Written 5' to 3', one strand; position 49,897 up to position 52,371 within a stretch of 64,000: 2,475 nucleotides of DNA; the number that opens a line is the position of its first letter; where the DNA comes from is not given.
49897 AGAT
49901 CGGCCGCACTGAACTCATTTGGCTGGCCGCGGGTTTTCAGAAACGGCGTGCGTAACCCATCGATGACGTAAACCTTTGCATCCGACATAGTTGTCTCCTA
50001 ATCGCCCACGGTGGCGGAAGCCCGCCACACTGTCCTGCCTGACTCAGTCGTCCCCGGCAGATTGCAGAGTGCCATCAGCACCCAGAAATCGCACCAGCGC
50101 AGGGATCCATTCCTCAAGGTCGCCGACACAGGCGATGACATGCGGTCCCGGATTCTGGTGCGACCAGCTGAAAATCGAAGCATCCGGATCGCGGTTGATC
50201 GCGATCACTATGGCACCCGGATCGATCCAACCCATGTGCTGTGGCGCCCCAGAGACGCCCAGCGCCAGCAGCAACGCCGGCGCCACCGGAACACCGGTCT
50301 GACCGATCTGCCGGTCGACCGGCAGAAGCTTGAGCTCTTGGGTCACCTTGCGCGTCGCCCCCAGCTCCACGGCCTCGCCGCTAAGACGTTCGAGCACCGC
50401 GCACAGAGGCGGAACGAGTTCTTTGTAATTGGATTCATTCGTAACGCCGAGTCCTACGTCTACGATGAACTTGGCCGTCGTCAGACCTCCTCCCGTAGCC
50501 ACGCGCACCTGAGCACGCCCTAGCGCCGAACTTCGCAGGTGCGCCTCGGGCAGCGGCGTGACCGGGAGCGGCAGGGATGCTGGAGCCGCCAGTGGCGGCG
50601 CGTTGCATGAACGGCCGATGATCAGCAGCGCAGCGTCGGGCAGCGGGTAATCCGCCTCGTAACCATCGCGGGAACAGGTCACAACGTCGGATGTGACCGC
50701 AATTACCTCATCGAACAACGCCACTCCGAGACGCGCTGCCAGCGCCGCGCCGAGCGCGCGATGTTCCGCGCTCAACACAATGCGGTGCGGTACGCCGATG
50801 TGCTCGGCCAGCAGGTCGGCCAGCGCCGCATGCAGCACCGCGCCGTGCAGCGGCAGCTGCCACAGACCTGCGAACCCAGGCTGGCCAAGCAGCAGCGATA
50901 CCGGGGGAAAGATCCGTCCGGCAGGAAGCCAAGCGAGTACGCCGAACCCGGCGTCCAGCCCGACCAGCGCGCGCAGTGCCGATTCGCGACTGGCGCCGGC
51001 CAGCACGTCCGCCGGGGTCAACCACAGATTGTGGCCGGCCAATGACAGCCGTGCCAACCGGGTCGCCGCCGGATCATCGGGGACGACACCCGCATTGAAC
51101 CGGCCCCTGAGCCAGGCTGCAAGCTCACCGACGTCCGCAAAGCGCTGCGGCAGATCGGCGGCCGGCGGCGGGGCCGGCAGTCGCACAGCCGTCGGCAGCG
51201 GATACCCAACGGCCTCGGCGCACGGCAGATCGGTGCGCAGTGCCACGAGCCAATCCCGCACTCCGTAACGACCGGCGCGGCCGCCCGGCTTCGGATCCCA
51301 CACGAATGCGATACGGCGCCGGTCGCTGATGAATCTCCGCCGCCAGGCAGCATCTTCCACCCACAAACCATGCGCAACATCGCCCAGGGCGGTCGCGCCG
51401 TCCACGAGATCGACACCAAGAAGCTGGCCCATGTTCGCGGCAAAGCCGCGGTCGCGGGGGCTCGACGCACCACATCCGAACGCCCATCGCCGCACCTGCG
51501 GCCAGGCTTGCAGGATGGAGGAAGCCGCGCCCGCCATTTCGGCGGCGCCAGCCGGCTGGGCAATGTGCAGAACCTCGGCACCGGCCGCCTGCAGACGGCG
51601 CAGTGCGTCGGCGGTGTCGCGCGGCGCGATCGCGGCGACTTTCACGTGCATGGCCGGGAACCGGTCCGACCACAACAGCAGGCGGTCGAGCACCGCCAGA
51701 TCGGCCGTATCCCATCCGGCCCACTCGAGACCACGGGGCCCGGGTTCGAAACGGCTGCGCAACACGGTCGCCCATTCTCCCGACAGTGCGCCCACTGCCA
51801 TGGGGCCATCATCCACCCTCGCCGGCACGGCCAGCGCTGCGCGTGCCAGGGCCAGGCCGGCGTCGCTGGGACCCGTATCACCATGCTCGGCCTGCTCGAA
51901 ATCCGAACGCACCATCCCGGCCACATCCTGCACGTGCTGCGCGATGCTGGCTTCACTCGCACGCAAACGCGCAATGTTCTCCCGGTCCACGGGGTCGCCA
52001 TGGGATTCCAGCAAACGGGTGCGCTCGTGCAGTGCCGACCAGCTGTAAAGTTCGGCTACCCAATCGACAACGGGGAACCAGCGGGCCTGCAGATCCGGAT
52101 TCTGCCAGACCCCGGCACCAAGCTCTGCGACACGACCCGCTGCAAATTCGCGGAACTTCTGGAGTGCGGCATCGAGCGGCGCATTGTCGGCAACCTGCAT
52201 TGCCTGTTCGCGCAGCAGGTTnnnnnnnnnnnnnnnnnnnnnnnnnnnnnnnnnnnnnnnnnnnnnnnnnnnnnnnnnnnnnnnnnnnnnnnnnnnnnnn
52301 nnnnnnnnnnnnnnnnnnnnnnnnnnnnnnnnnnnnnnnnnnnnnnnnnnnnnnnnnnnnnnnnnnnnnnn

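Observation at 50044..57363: Single 2439-aa polypeptide fusing acyl-CoA dehydrogenase, ETF alpha/beta, and FixC/FixX-type ETF:quinone oxidoreductase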

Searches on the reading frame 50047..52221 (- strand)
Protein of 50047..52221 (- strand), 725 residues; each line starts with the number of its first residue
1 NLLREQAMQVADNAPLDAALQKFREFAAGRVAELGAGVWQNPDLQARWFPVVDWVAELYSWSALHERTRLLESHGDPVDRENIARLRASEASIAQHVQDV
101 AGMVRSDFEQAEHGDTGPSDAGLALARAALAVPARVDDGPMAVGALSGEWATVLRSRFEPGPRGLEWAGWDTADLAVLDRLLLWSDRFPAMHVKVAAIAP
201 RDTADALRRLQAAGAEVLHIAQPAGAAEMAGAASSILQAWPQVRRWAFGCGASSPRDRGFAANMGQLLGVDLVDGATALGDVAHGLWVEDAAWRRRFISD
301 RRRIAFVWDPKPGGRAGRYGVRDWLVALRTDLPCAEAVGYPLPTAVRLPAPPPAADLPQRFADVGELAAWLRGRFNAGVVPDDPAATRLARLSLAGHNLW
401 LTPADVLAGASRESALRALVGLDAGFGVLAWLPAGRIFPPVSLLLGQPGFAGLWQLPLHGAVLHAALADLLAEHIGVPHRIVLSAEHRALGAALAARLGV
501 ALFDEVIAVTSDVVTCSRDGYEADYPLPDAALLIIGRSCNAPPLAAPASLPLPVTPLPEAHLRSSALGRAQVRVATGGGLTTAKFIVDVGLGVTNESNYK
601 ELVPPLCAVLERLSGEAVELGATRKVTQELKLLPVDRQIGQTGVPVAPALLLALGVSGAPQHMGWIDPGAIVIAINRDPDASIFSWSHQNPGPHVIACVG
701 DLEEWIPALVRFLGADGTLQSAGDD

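Call 56: predict_structure(alignment_id=A6)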
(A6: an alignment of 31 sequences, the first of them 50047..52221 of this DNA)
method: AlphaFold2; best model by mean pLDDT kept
length: 725 residues; sequences in the alignment: 31
mean_pLDDT: 86.9   pTM: 0.70
mean pLDDT of the five models: 86.9, 86.1, 84.1, 83.2, 81.8
residues with pLDDT >= 90: 425; 70-90: 232; 50-70: 55; < 50: 13
segments of 3 or more residues with pLDDT < 50: 132-134, 717-725
pLDDT, mean of each block of 10 residues (from residue 1): 73 92 90 80 80 91 93 90 91 92 87 62 59 59 91 94 89 95 95 96 95 97 80 94 96 82 92 90 91 87 92 90 96 82 84 70 94 72 90 89 92 91 93 92 94 94 88 84 91 91 92 89 92 88 86 95 80 64 89 91 94 86 92 89 84 85 85 94 89 90 96 63 32
secondary structure, 60 per line:
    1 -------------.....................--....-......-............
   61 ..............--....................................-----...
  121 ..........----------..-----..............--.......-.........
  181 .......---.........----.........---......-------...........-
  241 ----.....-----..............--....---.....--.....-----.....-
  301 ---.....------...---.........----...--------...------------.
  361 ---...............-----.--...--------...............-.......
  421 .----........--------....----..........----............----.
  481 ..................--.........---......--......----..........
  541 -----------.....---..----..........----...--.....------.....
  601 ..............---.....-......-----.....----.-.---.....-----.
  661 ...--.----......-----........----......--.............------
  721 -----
elements in order (helices of 4 or more, strands of 3 or more residues): H14-34 H37-40 H42-47 H49-74 H77-112 H118-130 E148-161 E164-170 H172-187 E191-199 H204-212 E216-221 H229-239 E245-249 H255-268 E271-274 E278-282 E285-289 E295-299 E304-308 H321-329 E334-336 E345-347 H364-378 E387-389 E398-403 H404-412 H414-421 E426-433 E450-459 H464-475 E480-484 H485-498 E501-509 E513-518 E521-526 E531-540 E552-556 H566-575 E585-589 H596-614 E618-622 H624-629 E650-654 H660-663 E671-676 H682-689 E694-699 H702-714

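Call 59: fold_search(model_id=the predicted structure, library=pdb)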
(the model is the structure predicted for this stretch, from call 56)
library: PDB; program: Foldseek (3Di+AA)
matches with E <= 10: 940; with E <= 0.001: 42
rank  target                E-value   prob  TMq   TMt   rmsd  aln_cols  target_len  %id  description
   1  5ow0_A                1.3e-16  1.00  0.23  0.45   9.7       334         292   28  Crystal structure of an electron transfer flavoprotein from Geobacter metallireducens (released 2018-10-10)
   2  2a1u_A                1.6e-16  1.00  0.29  0.57   6.8       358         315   22  Crystal structure of the human ETF E165betaA mutant (released 2005-07-05)
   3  1efv_A                2.4e-16  1.00  0.28  0.55   6.9       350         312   21  THREE-DIMENSIONAL STRUCTURE OF HUMAN ELECTRON TRANSFER FLAVOPROTEIN TO 2.1 A RESOLUTION (released 1997-12-03)
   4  9a4x_B                2.8e-16  1.00  0.32  0.64   5.7       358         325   21  Integrative model of ETFB-ETFA by crosslinking MS and deep learning (released 2024-09-18)
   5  2a1t_R                3.7e-16  1.00  0.28  0.56   7.5       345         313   21  Structure of the human MCAD:ETF E165betaA complex (released 2005-07-05)
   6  1efp_A                2.4e-15  1.00  0.27  0.53   7.0       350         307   21  ELECTRON TRANSFER FLAVOPROTEIN (ETF) FROM PARACOCCUS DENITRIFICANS (released 1999-08-09)
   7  4kpu_A                1.0e-14  1.00  0.29  0.54   6.7       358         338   18  Electron transferring flavoprotein of Acidaminococcus fermentans: Towards a mechanism of flavin-based electron bifurca (released 2014-01-15)
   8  7qh2_A                1.1e-14  1.00  0.28  0.51   9.0       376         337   20  Cryo-EM structure of Ldh-EtfAB complex from Acetobacterium woodii (released 2022-06-29)
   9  5ol2_A                1.5e-13  1.00  0.28  0.51   7.5       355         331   19  The electron transferring flavoprotein/butyryl-CoA dehydrogenase complex from Clostridium difficile (released 2017-11-29)
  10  7koe_B                2.3e-13  1.00  0.30  0.60   5.4       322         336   20  Electron bifurcating flavoprotein Fix/EtfABCX (released 2021-01-20)
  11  3clt_D                3.5e-13  1.00  0.24  0.45   9.8       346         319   24  Crystal structure of the R236E mutant of Methylophilus methylotrophus ETF (released 2008-04-08)
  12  3clr_D                4.4e-13  1.00  0.23  0.44   9.9       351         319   23  Crystal structure of the R236A ETF mutant from M. methylotrophus (released 2008-04-08)
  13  3clu_D                4.9e-13  1.00  0.24  0.45   9.6       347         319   23  Crystal structure of the R236K mutant from Methylophilus methylotrophus ETF (released 2008-04-08)
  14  6fah_E                7.3e-13  1.00  0.26  0.41   9.1       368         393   17  Molecular basis of the flavin-based electron-bifurcating caffeyl-CoA reductase reaction (released 2018-01-24)
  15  6fah_A                8.2e-13  1.00  0.27  0.45   8.1       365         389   18  Molecular basis of the flavin-based electron-bifurcating caffeyl-CoA reductase reaction (released 2018-01-24)
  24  7koe_A                2.4e-06  1.00  0.21  0.48   5.3       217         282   10  Electron bifurcating flavoprotein Fix/EtfABCX (released 2021-01-20)
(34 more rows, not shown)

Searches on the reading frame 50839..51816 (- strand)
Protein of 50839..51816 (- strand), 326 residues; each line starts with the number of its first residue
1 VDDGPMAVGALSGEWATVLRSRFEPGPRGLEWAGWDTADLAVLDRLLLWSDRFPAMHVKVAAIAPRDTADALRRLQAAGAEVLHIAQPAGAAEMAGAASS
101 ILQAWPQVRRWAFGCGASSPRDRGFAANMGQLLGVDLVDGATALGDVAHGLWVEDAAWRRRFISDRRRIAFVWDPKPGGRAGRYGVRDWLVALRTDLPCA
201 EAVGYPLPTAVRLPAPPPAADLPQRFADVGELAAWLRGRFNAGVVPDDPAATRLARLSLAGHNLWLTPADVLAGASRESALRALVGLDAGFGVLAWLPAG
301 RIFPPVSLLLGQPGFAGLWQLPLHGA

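Call 16: search_protein_families(library=pfam, proteins=[window:50839-51816:-], max_evalue=1)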
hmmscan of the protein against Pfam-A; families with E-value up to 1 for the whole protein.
seq(326 aa): 0 families
